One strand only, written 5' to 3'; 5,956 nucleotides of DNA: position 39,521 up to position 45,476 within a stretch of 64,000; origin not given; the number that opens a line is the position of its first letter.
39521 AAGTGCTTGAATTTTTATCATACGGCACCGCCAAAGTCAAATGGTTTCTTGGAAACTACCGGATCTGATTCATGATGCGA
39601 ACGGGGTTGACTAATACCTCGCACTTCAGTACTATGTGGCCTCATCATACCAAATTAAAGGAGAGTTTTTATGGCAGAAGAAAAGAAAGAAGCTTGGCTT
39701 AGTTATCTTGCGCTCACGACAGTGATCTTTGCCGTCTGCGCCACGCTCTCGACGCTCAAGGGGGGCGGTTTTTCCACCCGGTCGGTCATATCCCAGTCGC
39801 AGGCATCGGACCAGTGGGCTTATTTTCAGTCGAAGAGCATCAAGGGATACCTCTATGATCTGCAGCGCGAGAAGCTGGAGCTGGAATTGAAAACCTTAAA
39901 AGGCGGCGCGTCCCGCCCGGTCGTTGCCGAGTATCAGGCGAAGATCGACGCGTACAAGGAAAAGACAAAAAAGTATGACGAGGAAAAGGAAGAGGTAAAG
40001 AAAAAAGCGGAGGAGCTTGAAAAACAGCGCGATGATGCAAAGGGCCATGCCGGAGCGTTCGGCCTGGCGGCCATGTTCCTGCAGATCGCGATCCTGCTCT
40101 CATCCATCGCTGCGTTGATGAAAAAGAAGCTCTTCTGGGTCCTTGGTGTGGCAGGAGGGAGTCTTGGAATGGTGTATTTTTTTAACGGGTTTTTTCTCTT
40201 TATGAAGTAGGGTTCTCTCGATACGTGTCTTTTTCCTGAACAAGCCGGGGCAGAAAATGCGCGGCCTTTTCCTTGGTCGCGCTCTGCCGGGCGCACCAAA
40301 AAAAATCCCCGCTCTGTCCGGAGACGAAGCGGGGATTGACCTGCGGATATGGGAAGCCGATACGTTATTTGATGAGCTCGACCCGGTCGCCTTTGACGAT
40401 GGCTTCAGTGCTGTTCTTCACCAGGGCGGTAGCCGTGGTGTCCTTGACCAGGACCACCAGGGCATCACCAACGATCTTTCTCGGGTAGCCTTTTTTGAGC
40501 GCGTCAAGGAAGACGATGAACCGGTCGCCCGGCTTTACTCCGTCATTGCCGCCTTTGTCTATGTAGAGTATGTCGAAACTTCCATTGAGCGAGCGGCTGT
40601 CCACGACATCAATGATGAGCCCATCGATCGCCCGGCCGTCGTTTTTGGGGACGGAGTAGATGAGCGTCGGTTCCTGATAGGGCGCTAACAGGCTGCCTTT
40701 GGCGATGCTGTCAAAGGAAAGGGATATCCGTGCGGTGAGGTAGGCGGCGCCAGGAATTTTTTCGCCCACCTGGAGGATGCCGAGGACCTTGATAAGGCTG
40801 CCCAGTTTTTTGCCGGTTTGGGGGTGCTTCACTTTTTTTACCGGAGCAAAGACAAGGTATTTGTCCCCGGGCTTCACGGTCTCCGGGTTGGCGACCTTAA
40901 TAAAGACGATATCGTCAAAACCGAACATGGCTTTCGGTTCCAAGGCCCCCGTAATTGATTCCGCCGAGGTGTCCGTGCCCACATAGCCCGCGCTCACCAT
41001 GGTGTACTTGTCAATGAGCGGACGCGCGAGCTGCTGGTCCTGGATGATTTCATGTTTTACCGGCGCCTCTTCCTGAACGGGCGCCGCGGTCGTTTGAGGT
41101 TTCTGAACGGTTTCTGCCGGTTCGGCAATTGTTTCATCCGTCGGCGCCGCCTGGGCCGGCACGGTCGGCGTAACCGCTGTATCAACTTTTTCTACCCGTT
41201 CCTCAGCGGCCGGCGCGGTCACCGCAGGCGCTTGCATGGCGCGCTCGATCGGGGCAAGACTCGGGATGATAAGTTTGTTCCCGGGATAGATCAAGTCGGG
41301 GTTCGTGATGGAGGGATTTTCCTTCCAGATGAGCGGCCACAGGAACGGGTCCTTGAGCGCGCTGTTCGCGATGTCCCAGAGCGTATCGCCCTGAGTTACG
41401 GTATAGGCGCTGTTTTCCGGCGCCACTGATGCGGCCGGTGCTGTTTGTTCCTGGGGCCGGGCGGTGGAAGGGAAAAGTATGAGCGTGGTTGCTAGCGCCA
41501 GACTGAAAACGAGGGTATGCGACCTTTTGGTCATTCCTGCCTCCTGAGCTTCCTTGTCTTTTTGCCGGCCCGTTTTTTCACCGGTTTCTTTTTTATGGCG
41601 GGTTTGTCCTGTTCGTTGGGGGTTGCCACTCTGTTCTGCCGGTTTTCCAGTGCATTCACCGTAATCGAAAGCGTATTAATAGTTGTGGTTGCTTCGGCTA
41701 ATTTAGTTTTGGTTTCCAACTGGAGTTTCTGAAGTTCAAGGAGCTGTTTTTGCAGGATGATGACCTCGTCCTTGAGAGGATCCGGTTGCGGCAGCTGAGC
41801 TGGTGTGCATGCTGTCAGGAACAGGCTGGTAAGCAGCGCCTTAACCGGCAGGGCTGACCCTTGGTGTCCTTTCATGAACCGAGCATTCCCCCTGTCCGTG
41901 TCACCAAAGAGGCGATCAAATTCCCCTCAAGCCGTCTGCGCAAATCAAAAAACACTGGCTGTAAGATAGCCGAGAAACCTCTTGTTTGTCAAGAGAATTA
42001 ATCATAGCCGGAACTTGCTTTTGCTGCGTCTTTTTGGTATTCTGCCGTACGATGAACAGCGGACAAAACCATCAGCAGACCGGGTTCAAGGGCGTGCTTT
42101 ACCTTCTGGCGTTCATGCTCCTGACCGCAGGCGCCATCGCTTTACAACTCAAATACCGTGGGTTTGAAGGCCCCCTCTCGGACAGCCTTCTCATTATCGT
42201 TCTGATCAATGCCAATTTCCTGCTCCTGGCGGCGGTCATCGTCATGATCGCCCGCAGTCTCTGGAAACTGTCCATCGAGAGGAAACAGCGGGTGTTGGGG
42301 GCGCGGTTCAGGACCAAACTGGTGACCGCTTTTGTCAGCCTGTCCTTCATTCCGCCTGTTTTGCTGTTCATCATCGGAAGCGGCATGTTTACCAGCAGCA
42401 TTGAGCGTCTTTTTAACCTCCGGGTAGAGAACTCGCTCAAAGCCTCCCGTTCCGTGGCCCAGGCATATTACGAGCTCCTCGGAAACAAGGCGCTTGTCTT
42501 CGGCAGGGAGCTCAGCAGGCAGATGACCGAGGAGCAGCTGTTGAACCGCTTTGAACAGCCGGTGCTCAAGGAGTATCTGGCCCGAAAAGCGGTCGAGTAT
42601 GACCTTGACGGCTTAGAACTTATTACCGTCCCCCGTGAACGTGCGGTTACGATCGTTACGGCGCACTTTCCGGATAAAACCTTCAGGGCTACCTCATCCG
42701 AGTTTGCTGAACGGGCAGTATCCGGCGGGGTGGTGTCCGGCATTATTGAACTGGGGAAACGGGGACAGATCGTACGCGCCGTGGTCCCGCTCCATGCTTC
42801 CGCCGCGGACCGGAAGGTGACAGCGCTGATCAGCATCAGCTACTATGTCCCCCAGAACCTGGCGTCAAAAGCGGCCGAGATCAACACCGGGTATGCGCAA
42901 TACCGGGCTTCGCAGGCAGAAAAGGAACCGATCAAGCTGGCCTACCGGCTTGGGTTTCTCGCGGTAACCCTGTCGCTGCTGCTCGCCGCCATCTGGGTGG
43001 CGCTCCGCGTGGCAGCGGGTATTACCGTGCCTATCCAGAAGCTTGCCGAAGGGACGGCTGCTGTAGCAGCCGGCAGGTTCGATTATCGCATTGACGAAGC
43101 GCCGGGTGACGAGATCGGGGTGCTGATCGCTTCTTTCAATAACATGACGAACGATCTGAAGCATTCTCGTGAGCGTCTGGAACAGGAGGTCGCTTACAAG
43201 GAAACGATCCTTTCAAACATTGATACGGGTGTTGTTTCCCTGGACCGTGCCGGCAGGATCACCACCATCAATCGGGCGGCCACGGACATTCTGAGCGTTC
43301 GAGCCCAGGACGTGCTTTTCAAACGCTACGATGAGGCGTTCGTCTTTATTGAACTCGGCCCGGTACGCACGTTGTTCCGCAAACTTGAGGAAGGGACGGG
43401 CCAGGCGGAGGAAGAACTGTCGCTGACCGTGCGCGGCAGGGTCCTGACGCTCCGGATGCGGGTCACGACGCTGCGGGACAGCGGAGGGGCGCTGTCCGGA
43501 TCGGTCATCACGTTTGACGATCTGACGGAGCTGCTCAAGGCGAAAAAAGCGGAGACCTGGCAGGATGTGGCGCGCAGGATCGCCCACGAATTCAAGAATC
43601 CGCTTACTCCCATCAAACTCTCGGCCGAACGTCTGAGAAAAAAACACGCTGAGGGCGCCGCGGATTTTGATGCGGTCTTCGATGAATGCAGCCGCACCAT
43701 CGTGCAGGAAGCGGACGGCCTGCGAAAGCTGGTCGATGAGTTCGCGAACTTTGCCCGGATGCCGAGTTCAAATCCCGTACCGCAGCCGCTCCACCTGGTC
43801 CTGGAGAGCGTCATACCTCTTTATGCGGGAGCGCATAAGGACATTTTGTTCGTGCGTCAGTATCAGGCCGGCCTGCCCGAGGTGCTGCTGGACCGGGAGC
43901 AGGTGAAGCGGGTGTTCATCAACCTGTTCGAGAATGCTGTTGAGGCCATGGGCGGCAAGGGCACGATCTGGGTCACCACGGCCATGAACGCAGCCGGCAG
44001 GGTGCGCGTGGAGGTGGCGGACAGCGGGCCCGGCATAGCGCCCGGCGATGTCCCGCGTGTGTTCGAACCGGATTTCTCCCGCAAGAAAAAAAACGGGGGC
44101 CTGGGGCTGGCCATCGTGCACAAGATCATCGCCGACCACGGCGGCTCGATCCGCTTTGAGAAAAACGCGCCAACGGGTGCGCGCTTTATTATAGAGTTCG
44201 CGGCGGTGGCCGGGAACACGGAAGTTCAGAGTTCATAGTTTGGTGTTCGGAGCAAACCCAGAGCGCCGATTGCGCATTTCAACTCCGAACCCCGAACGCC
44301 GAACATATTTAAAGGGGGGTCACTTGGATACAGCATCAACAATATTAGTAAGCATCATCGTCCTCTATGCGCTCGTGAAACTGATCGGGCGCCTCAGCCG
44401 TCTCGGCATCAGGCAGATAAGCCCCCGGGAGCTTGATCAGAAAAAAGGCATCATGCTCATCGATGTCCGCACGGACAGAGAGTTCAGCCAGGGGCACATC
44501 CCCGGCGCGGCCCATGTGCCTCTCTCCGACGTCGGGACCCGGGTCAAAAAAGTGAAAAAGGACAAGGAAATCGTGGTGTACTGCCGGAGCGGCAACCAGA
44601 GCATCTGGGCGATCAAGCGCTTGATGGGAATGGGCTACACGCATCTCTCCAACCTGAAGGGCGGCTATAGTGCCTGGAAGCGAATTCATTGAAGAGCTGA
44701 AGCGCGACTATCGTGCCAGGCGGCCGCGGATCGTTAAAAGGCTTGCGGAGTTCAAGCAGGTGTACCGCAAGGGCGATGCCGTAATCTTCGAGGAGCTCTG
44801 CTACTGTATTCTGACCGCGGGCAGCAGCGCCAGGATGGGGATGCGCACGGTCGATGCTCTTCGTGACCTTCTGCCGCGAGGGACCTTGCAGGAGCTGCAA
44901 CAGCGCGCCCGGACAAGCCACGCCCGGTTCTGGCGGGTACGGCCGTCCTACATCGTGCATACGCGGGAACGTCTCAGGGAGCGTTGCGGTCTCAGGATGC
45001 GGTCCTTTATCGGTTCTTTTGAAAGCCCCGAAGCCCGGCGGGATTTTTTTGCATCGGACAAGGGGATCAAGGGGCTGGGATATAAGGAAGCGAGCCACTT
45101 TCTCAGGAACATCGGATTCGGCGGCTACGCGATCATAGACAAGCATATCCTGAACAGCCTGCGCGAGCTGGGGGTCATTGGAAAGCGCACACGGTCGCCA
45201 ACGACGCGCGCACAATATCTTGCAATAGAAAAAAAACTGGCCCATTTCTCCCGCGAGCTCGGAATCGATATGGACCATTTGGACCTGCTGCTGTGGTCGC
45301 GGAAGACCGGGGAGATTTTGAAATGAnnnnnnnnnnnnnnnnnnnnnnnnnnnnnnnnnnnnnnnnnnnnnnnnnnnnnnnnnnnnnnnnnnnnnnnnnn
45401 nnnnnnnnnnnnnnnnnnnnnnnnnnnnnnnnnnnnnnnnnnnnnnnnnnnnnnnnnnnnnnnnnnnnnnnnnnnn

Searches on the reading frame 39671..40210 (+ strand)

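Call 72: search_protein_families(library=pfam, proteins=[window:39671-40210:+], max_evalue=0.00001)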
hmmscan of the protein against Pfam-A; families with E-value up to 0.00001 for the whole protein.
window:39671-40210:+ (179 aa): 1 family
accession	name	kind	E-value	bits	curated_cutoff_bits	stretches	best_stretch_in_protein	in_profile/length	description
PF14235.11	DUF4337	-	3e-56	190.4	27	1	11-174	2-161/161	Domain of unknown function (DUF4337)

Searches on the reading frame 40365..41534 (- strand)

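Call 21: search_protein_families(library=pfam, proteins=[window:40365-41534:-], max_evalue=0.0001)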
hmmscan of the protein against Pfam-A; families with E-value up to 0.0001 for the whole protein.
window:40365-41534:- (389 aa): 1 family
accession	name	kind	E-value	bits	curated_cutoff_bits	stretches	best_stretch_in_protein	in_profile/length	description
PF01476.26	LysM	-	1.2e-08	35.2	20.9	1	44-91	1-43/43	LysM domain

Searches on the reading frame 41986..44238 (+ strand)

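Call 21: search_protein_families(library=pfam, proteins=[window:41986-44238:+], max_evalue=0.0001)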
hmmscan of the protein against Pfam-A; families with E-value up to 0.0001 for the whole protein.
window:41986-44238:+ (750 aa): 8 families
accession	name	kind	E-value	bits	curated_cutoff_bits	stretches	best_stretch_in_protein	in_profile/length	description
PF02518.31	HATPase_c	-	3.9e-23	82.4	26.4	1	636-738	2-107/111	Histidine kinase-, DNA gyrase B-, and HSP90-like ATPase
PF00672.30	HAMP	-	3.7e-12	46.8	25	1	343-392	3-52/53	HAMP domain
PF00989.32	PAS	-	3.8e-11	43.4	22.6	1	406-512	4-112/113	PAS fold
PF00512.31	HisKA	-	6.1e-09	36.3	26.9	1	526-592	3-63/66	His Kinase A (phospho-acceptor) domain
PF19312.4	NtrY_N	-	7.8e-07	29.2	23.2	1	54-269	22-235/291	NtrY N-terminal region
PF08448.16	PAS_4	-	1.7e-06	28.7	23.1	1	410-516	2-108/110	PAS fold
PF13426.13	PAS_9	-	4.4e-06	27.3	27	1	414-515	2-103/103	PAS domain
PF13581.12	HATPase_c_2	-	3.2e-05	24.4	27.4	1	658-717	53-111/127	Histidine kinase-like ATPase domain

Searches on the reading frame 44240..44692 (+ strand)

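Call 21: search_protein_families(library=pfam, proteins=[window:44240-44692:+], max_evalue=0.0001)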
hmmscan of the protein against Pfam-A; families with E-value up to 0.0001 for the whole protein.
window:44240-44692:+ (150 aa): 1 family
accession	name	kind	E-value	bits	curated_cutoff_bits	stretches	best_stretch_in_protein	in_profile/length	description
PF00581.25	Rhodanese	-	1.2e-22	80.7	22.2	1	66-148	9-101/102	Rhodanese-like domain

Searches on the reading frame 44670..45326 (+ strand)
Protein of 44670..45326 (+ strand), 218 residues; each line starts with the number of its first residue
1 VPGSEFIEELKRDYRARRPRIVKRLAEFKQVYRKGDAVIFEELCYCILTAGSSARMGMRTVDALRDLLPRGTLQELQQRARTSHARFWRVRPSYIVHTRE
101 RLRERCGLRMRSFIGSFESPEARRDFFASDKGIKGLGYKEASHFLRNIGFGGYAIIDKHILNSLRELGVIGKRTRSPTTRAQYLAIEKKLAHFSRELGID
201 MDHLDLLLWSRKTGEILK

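Call 21: search_protein_families(library=pfam, proteins=[window:44670-45326:+], max_evalue=0.0001)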
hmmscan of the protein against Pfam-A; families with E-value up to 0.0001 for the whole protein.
window:44670-45326:+ (218 aa): 1 family
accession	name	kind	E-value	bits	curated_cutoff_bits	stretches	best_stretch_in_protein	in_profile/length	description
PF22175.2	Ogg-HhH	-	4.4e-47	160.3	27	1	22-199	2-173/173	8-oxoguanine DNA glycosylase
